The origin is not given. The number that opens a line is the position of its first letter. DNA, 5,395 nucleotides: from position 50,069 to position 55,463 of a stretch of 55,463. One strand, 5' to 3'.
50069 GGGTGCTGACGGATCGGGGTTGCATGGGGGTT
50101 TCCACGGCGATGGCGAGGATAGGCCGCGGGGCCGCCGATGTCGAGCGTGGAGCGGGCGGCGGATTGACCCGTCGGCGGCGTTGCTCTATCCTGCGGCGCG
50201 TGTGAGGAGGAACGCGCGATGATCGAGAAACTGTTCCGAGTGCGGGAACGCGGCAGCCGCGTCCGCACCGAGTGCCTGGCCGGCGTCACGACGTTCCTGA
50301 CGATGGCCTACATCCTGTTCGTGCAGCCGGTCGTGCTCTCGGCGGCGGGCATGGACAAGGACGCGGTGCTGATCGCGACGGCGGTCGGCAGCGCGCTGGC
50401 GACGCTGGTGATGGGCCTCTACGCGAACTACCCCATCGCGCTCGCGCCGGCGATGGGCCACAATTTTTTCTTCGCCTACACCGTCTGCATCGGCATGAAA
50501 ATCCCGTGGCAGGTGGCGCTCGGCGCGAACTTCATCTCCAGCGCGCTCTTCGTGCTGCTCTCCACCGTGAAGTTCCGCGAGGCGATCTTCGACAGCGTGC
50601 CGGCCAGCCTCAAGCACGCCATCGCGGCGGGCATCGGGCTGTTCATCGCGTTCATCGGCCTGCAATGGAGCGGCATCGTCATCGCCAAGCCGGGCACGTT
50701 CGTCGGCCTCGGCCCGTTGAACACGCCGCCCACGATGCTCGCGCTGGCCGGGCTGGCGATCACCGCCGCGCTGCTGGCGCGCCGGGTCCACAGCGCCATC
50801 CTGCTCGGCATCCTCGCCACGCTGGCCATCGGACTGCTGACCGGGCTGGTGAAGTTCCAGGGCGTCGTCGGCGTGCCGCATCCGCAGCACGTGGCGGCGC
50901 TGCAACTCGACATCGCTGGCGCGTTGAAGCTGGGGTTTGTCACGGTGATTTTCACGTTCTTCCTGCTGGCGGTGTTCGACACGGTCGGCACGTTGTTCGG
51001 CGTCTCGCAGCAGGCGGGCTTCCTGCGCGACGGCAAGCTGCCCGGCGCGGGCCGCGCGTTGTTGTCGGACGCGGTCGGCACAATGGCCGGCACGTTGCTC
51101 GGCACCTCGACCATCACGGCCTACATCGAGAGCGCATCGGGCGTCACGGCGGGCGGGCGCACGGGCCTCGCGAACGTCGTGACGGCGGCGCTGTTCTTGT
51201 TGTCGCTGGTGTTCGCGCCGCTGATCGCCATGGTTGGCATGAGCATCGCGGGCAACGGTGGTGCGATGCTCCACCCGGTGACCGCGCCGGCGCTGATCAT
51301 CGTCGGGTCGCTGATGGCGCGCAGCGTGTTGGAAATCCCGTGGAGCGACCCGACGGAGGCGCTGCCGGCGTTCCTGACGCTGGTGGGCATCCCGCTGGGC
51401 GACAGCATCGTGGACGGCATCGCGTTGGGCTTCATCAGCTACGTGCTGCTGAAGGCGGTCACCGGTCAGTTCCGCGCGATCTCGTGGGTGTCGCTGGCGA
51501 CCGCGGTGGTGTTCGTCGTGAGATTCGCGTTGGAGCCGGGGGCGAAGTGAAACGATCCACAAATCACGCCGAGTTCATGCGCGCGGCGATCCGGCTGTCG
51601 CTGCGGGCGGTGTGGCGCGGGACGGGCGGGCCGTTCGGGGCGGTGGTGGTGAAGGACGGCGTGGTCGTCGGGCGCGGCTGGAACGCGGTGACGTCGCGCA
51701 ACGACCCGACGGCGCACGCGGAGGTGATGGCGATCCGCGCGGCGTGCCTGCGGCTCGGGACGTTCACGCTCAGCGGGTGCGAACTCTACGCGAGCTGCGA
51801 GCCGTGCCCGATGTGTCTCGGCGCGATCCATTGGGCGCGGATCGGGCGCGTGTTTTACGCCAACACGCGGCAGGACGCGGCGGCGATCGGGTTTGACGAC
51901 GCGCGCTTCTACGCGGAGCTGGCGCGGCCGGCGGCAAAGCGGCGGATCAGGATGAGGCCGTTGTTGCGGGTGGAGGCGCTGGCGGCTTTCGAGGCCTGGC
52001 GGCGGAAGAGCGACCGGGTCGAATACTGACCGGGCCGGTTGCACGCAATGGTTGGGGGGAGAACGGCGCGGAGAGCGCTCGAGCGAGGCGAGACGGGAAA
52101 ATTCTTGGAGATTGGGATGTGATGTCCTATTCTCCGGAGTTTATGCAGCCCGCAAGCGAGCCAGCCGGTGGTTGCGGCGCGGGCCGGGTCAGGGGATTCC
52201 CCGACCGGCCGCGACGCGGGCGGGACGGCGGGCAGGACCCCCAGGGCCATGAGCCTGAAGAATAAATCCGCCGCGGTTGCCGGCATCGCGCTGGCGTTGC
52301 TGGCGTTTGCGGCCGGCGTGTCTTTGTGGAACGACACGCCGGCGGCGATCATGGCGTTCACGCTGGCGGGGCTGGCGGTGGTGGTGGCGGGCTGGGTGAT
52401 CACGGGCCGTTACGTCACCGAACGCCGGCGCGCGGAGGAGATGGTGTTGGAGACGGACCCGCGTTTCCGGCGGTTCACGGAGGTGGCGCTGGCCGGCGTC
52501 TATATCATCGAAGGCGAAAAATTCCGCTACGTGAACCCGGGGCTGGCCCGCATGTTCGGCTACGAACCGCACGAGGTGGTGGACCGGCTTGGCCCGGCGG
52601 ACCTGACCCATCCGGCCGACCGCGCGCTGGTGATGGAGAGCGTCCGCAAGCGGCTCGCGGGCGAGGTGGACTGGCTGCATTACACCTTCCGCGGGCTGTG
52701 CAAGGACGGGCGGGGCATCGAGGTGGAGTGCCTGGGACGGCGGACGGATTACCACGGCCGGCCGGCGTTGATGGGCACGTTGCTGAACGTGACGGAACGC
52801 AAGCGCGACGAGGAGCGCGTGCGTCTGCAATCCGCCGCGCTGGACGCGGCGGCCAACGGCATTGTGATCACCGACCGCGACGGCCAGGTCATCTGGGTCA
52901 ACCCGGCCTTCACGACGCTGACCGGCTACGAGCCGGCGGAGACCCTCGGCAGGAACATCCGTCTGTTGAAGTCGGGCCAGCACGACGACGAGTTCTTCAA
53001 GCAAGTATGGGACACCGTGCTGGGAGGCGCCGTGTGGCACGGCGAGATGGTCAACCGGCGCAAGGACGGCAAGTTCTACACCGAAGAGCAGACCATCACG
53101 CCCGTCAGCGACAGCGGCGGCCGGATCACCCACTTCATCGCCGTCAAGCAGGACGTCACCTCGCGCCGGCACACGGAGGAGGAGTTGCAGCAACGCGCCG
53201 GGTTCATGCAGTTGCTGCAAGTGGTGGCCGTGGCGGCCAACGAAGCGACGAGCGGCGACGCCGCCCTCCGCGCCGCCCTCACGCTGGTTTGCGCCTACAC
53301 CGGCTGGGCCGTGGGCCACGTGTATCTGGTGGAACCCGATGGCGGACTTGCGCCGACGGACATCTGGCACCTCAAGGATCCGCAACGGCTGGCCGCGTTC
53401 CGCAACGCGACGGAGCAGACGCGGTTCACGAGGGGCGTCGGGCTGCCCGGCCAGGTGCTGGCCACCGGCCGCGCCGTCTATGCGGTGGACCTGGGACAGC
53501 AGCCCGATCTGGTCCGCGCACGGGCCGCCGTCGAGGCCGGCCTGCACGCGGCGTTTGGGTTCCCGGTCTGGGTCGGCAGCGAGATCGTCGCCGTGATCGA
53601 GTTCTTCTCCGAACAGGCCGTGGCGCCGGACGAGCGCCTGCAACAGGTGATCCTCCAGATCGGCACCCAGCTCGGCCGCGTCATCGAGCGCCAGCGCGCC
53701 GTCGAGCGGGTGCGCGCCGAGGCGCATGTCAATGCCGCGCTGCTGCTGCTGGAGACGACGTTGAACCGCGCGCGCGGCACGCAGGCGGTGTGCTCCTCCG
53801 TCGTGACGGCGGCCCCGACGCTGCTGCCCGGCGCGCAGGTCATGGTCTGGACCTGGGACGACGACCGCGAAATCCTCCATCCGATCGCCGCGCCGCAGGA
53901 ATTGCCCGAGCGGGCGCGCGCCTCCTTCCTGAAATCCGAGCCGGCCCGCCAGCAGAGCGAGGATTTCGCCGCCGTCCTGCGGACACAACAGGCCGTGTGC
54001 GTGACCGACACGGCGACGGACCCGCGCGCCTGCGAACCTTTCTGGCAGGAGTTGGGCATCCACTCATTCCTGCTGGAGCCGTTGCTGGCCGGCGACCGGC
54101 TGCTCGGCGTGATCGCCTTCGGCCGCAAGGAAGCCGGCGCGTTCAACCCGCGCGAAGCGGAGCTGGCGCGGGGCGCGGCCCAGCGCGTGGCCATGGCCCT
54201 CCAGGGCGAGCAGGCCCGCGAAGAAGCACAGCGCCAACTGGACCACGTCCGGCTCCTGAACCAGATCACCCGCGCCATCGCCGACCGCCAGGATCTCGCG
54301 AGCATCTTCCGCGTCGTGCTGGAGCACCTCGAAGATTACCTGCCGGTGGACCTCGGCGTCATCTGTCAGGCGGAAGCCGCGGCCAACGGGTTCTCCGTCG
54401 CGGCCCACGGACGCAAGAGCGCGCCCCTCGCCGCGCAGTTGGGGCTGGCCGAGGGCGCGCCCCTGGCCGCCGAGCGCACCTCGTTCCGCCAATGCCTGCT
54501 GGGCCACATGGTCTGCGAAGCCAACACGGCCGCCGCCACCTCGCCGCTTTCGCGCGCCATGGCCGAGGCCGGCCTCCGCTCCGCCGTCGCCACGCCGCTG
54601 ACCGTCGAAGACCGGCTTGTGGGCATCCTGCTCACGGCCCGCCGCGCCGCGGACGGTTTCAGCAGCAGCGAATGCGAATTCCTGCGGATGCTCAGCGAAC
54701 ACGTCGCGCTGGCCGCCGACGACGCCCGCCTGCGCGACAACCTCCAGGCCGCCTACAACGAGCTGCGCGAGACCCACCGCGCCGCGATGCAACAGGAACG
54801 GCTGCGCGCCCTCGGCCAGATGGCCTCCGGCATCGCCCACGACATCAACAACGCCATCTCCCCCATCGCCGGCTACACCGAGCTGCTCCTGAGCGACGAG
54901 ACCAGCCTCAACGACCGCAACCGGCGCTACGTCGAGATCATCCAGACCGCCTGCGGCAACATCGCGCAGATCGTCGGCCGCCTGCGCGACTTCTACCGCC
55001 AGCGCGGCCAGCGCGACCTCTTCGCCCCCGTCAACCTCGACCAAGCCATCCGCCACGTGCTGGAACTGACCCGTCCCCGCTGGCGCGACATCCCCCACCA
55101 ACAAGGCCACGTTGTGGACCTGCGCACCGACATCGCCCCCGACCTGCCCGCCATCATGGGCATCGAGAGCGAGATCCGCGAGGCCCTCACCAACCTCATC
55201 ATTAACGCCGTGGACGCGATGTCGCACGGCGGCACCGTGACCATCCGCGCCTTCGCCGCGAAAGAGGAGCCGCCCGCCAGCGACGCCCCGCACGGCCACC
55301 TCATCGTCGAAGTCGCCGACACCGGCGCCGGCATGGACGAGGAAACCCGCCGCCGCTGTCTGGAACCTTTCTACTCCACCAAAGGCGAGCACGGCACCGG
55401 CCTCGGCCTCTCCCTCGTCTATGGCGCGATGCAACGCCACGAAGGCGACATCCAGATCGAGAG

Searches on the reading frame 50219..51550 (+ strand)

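Call 11: search_protein_families(library=pfam, proteins=[window:50219-51550:+], max_evalue=0.001)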
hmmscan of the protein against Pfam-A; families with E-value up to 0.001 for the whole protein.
window:50219-51550:+ (443 aa): 1 family
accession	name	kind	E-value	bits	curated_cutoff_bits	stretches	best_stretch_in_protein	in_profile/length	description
PF00860.26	Xan_ur_permease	-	6.9e-37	127.5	27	1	18-399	3-385/389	Permease family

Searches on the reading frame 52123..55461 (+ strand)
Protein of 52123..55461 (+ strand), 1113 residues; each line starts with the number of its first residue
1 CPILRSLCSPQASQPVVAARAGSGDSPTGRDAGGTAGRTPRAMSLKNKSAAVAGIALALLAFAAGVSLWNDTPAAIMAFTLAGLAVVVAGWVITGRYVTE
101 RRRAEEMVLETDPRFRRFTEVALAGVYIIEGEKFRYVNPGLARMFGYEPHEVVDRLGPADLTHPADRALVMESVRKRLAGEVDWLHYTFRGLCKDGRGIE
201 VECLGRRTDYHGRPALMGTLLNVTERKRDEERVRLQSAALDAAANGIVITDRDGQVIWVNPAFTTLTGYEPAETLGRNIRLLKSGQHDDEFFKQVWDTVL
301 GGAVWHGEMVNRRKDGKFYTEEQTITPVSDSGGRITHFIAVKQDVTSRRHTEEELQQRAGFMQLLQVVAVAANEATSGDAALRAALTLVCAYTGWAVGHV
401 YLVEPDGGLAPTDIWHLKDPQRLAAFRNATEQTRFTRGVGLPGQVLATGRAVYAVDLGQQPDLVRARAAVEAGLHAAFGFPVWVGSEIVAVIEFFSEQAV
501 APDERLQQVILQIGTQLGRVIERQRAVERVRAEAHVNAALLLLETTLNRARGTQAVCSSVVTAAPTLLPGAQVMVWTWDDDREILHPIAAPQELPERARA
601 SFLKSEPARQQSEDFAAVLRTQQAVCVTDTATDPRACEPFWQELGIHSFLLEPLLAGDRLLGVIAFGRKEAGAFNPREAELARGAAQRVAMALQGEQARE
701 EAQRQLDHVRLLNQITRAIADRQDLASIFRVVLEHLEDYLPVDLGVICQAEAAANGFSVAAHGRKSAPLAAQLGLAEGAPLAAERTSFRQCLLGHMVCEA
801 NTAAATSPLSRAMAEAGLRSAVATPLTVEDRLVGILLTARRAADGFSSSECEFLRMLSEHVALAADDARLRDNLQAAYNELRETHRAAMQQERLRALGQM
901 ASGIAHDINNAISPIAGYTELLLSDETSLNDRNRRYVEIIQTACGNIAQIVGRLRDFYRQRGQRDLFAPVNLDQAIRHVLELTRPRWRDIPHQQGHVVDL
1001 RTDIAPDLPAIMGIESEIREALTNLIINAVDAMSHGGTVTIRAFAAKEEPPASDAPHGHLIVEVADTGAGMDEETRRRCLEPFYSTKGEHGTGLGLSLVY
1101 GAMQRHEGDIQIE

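Call 11: search_protein_families(library=pfam, proteins=[window:52123-55461:+], max_evalue=0.001)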
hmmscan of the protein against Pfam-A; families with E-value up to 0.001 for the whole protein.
window:52123-55461:+ (1113 aa): 11 families
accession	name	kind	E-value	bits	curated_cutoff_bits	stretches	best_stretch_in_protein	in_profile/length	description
PF13185.12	GAF_2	-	1.3e-38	132.7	28.6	3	553-694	4-136/136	GAF domain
PF01590.32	GAF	-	2.3e-31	109.5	22.4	3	554-693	3-133/133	GAF domain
PF00989.32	PAS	-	2.3e-25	89.2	22.6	1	238-345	5-113/113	PAS fold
PF13426.13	PAS_9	-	2.3e-24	86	27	1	245-346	2-102/103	PAS domain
PF08447.18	PAS_3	-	6.3e-21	74.9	25.6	2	257-341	2-88/89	PAS fold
PF13492.12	GAF_3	-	5.5e-17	62.8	27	2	560-694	9-128/129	GAF domain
PF13188.13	PAS_8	-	5.6e-17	61.4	21.8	2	237-282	4-50/65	PAS domain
PF02518.31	HATPase_c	-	2.4e-16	60.6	26.4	1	1015-1112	3-93/111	Histidine kinase-, DNA gyrase B-, and HSP90-like ATPase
PF08448.16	PAS_4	-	9.4e-14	52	23.1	2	240-349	1-109/110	PAS fold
PF00512.31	HisKA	-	1e-12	48.3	26.9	1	897-961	2-64/66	His Kinase A (phospho-acceptor) domain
PF12860.13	PAS_7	-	0.00026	21.5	27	0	926-1007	14-97/115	PAS fold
